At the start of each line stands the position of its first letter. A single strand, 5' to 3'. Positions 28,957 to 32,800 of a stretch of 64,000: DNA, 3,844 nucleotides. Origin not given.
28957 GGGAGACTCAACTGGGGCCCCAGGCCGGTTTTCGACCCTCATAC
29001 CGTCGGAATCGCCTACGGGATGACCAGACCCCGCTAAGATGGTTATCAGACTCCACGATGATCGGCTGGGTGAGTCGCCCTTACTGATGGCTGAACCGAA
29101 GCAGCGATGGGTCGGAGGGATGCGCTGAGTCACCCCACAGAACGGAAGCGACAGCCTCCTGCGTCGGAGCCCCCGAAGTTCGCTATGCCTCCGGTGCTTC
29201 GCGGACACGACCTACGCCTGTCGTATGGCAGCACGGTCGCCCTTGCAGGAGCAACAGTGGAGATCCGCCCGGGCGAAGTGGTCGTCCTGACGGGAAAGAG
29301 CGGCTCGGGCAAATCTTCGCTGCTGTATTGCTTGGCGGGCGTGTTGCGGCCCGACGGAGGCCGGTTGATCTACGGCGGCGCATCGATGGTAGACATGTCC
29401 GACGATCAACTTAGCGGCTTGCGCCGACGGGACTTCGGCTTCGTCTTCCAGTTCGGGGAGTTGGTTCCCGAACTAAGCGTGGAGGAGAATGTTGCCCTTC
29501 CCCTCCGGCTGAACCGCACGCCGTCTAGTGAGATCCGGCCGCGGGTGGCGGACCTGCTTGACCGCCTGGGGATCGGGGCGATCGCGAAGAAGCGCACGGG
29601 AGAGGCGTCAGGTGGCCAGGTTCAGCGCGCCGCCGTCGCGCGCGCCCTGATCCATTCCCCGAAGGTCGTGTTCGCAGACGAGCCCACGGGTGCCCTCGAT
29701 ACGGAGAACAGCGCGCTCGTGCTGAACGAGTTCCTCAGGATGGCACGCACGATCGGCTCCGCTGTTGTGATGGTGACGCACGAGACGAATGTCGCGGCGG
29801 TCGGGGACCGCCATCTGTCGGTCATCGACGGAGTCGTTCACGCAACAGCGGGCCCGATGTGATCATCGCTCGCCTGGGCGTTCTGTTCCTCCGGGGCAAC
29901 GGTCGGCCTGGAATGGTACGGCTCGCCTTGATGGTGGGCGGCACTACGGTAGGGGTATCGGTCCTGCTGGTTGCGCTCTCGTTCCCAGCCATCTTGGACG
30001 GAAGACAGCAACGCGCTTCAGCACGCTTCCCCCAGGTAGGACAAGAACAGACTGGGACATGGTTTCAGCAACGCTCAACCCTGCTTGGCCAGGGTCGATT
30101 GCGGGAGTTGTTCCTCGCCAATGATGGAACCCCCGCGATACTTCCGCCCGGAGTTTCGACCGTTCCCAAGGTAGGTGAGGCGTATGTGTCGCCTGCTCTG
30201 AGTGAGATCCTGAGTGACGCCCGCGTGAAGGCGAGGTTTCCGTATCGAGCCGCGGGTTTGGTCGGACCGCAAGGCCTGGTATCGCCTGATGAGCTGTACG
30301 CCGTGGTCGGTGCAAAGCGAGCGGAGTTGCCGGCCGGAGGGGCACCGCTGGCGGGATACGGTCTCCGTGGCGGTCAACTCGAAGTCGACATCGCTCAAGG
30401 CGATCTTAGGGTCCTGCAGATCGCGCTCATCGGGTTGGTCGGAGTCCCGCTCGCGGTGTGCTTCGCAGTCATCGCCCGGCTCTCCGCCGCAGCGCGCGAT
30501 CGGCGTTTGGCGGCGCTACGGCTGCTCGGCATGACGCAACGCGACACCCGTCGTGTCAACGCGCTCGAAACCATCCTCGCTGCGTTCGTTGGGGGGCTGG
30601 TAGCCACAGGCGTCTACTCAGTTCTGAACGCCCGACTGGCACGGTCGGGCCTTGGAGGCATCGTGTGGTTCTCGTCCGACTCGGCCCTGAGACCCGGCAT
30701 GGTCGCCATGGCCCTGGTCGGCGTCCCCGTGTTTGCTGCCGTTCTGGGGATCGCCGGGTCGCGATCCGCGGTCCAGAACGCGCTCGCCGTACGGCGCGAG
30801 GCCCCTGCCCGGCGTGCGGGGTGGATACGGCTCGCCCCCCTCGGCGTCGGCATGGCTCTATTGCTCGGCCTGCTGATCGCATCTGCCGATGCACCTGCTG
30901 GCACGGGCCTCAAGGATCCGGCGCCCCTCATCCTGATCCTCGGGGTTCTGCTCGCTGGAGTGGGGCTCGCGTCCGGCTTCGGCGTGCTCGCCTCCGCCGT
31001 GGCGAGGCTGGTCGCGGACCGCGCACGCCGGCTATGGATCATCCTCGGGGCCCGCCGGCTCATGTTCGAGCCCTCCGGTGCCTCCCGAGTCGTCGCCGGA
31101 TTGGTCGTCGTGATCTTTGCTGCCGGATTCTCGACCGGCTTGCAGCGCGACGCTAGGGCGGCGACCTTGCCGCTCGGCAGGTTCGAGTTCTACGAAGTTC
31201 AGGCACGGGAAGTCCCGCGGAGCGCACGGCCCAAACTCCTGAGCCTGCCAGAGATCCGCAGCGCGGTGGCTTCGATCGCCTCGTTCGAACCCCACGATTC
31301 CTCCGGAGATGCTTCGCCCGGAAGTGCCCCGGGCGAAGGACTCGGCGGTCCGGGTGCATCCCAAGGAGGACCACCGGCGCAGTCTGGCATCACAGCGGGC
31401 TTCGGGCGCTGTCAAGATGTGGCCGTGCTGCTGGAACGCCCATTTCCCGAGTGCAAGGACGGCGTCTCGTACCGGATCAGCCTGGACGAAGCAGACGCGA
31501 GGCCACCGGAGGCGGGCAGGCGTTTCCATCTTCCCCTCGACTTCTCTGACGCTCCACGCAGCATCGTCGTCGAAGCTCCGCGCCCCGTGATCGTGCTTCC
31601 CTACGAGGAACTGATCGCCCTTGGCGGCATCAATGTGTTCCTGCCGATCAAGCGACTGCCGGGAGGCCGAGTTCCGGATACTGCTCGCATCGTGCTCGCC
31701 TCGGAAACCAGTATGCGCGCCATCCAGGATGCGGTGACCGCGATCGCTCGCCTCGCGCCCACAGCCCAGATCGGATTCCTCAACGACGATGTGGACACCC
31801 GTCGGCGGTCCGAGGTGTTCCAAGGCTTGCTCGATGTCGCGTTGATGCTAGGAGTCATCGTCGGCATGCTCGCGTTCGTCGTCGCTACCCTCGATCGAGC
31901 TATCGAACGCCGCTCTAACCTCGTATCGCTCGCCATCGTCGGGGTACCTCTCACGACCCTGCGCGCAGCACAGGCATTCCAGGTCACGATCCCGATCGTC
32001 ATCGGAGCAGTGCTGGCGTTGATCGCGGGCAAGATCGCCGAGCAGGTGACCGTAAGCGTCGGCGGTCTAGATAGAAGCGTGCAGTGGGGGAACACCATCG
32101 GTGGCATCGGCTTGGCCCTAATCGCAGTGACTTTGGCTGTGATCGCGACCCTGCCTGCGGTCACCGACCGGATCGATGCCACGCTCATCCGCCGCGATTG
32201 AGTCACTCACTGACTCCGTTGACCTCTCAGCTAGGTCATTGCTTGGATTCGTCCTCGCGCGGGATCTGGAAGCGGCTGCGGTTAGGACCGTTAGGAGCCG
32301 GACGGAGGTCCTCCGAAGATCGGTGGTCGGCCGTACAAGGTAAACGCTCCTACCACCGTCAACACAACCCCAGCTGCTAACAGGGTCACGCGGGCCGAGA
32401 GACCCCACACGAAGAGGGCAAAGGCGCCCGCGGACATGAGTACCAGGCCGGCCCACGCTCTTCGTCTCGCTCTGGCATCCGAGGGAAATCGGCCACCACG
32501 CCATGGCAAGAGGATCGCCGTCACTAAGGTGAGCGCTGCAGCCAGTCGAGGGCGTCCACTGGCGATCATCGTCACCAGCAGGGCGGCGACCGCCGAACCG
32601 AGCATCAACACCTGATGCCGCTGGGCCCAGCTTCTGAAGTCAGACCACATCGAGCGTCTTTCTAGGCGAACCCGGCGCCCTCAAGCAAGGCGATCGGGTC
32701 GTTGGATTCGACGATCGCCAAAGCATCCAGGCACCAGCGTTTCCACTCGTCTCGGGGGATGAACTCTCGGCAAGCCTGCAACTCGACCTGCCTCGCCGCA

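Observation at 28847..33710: Purine operon split by an oppositely oriented MacB-type ABC transporter and two membrane proteins translationally coupled to purS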

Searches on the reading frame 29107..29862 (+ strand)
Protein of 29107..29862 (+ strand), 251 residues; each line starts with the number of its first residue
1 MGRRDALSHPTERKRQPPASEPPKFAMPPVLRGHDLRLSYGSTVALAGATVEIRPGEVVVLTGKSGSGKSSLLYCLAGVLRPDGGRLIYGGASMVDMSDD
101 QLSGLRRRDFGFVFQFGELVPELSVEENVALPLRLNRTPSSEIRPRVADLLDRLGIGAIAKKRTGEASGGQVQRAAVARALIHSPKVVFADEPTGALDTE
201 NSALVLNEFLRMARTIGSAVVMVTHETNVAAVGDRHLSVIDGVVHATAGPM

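Call 3: search_protein_families(library=pfam, proteins=[window:29107-29862:+], max_evalue=0.01)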
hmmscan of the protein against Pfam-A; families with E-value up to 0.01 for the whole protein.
window:29107-29862:+ (251 aa): 7 families
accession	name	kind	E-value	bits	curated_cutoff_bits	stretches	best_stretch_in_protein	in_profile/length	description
PF00005.33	ABC_tran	-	1.9e-29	103.4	25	1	48-194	3-136/137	ABC transporter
PF13555.12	AAA_29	-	6.9e-06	26.2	27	1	48-89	14-54/61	P-loop containing region of AAA domain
PF13304.12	AAA_21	-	2.9e-05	24.7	27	1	58-82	1-25/304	AAA domain, putative AbiEii toxin, Type IV TA system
PF13191.12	AAA_16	-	0.00017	22.6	32.6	1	53-95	22-63/167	AAA ATPase domain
PF13481.12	AAA_25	-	0.0012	18.9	27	0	54-77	31-54/195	AAA domain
PF20703.3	nSTAND1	-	0.0024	18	27.1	1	52-80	29-55/379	Novel STAND NTPase 1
PF09818.15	ABC_ATPase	-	0.0071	15.8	23.2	0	16-77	45-100/283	P-loop domain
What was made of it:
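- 29107..29862 (+): ABC ATPase of the LolD/FtsE/MacB-like group. It overlaps the permease start by 4 nt. The true start may be an internal Met. PF00005, E 2e-29 (call 3).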

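Call 6: search_protein_families(library=ncbifam, proteins=[window:29107-29862:+], max_evalue=0.01)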
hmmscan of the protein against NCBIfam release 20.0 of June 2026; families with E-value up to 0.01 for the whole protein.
window:29107-29862:+ (251 aa): 189 families (the best 25 are shown)
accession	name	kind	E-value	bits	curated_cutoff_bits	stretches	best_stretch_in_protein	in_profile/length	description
TIGR02211.1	LolD_lipo_ex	equivalog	4.2e-52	176.9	307.75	1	45-244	20-219/221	lipoprotein-releasing ABC transporter ATP-binding protein LolD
TIGR02673.1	FtsE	equivalog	9.2e-48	162.7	264.85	1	35-231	6-201/214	cell division ATP-binding protein FtsE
NF008639.0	PRK11629.1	equivalog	5.3e-46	156.9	360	1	45-246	25-226/234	lipoprotein-releasing ABC transporter ATP-binding protein LolD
TIGR03608.1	L_ocin_972_ABC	subfamily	8.7e-46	156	254.85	1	36-237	4-204/206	putative bacteriocin export ABC transporter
TIGR02982.1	heterocyst_DevA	subfamily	3.6e-44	151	295.8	1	46-244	21-219/220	ABC exporter ATP-binding subunit, DevA family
NF007826.0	PRK10535.1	equivalog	1.5e-42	145.7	966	1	29-245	3-222/648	macrolide ABC transporter ATP-binding protein/permease MacB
NF038007.1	ABC_ATP_DarD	equivalog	3.4e-42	144.4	375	1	44-242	19-216/218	darobactin export ABC transporter ATP-binding protein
TIGR03265.1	PhnT2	equivalog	3.3e-41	141.7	457.7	1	34-248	8-217/353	putative 2-aminoethylphosphonate ABC transporter ATP-binding protein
NF007879.0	PRK10584.1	equivalog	8.8e-41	140.1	336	1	46-245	26-225/228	putative ABC transporter ATP-binding protein YbbA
TIGR03258.1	PhnT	equivalog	1.3e-40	139.5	499.15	1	34-246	12-220/359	2-aminoethylphosphonate ABC transport system ATP-binding subunit PhnT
TIGR01187.1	potA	subfamily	2.2e-39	135.4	355.6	1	61-234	1-169/325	polyamine ABC transporter ATP-binding protein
NF006987.0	PRK09452.1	equivalog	1.3e-37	129.4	482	1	29-249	16-231/378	spermidine/putrescine ABC transporter ATP-binding protein PotA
TIGR00968.1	3a0106s01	subfamily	4.8e-37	127.7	342.75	1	36-235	6-200/237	sulfate ABC transporter ATP-binding protein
NF040933.2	ABC_arch_GlcV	equivalog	5.5e-37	127.5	450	1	42-248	18-224/357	glucose ABC transporter ATP-binding protein GlcV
TIGR02315.1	ABC_phnC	equivalog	7.3e-37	127.1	266.1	1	31-231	2-210/243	phosphonate ABC transporter ATP-binding protein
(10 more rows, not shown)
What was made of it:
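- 29107..29862 (+): The best NCBIfam hits are LolD, FtsE, the lactococcin-972-group exporter and MacB, all below their cut-offs (call 6).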

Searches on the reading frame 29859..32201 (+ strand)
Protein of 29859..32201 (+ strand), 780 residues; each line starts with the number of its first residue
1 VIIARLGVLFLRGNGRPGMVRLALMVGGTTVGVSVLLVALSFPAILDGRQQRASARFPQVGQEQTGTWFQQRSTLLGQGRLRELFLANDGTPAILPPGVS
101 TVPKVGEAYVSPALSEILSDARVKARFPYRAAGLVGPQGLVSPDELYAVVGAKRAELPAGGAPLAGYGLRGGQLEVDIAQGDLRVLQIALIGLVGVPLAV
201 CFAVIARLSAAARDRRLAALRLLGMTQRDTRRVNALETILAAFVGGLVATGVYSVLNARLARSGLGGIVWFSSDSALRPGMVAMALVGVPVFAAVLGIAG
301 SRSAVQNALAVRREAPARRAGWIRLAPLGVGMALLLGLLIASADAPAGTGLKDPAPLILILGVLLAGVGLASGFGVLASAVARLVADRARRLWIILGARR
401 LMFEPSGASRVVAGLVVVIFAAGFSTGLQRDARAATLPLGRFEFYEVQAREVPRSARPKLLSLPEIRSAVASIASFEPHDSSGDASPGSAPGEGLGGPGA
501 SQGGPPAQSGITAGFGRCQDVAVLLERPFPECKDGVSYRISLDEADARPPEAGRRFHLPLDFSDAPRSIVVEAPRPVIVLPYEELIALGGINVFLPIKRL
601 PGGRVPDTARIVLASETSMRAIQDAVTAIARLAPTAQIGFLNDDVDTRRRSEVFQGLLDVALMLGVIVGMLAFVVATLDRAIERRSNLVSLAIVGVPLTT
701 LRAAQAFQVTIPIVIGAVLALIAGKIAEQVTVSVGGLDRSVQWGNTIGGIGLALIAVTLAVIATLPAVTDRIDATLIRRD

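Call 3: search_protein_families(library=pfam, proteins=[window:29859-32201:+], max_evalue=0.01)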
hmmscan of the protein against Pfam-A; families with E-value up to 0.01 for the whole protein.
window:29859-32201:+ (780 aa): 1 family
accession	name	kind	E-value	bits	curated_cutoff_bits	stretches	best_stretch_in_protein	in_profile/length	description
PF02687.27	FtsX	-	2.4e-07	31.3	25.5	2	198-298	11-105/120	FtsX-like permease C-terminal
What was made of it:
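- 29859..32201 (+): 780-aa ABC permease with two FtsX regions, about 10 hydrophobic segments and two large loops. PF02687, E 2.4e-7, two stretches (call 3).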

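Call 6: search_protein_families(library=ncbifam, proteins=[window:29859-32201:+], max_evalue=0.01)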
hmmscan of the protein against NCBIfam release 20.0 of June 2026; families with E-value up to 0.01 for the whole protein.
window:29859-32201:+ (780 aa): 0 families

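Call 53: search_protein_families(library=ncbifam, proteins=[window:29859-32201:+], max_evalue=0.01)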
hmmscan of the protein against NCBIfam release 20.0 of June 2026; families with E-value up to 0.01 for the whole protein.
window:29859-32201:+ (780 aa): 0 families

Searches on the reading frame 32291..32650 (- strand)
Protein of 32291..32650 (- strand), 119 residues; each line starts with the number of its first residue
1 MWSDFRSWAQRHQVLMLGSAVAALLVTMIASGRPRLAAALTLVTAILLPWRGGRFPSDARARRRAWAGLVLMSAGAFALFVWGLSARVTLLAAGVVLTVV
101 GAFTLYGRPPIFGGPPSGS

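Call 3: search_protein_families(library=pfam, proteins=[window:32291-32650:-], max_evalue=0.01)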
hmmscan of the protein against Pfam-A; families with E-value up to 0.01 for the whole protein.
window:32291-32650:- (119 aa): 0 families

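Call 6: search_protein_families(library=ncbifam, proteins=[window:32291-32650:-], max_evalue=0.01)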
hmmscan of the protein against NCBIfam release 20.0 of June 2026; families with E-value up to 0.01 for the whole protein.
window:32291-32650:- (119 aa): 0 families

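Call 56: find_homologous_proteins(query=window:32291-32650:-, max_evalue=0.001)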
Query window:32291-32650:- (119 aa): 2 proteins with E <= 0.001 among 1390 candidates.
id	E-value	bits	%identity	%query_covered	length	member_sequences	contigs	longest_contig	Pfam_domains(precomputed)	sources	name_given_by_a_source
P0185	4.1e-55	203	100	87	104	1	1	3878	-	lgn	-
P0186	4.4e-31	125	65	87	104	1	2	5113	-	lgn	-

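Call 57: find_encoding_contigs(protein=P0186, flank=6000, max_places=2)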
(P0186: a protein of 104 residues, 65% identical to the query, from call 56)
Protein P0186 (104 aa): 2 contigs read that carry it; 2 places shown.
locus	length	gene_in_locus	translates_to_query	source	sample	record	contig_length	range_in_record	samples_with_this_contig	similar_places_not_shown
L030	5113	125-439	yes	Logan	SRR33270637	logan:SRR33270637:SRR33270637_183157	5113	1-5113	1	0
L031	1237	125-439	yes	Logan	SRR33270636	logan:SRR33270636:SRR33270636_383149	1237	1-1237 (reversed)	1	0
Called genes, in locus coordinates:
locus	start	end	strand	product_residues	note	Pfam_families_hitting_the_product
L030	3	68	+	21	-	?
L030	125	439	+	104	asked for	-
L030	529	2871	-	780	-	PF02687:FtsX (weak)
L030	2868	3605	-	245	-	PF00005:ABC_tran, PF13555:AAA_29 (weak), PF13304:AAA_21 (faint)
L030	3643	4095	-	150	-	-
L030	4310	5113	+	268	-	?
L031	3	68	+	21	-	?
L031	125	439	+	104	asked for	-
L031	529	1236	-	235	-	?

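Call 58: find_encoding_contigs(protein=P0185, flank=6000, max_places=2)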
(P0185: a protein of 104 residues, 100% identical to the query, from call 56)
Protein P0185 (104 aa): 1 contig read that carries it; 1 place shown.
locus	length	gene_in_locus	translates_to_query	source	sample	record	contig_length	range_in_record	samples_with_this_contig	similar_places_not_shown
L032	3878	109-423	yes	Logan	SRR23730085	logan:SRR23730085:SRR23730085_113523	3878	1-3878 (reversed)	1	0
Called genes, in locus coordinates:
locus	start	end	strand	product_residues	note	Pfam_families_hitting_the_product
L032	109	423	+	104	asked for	-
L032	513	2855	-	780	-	PF02687:FtsX (weak)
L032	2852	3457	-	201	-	PF00005:ABC_tran, PF13555:AAA_29 (faint), PF13304:AAA_21 (faint)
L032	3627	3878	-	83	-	?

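Call 60: search_protein_families(library=pfam, proteins=[L030:3643-4095:-, L030:4310-5113:+], max_evalue=0.1)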
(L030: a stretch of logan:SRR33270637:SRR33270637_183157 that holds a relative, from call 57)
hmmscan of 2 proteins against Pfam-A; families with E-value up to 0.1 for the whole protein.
L030:3643-4095:- (150 aa): 0 families

L030:4310-5113:+ (268 aa): 1 family
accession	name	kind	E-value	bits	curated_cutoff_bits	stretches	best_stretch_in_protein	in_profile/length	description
PF01610.23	DDE_Tnp_ISL3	-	2e-43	149.4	23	1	97-262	70-239/240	Transposase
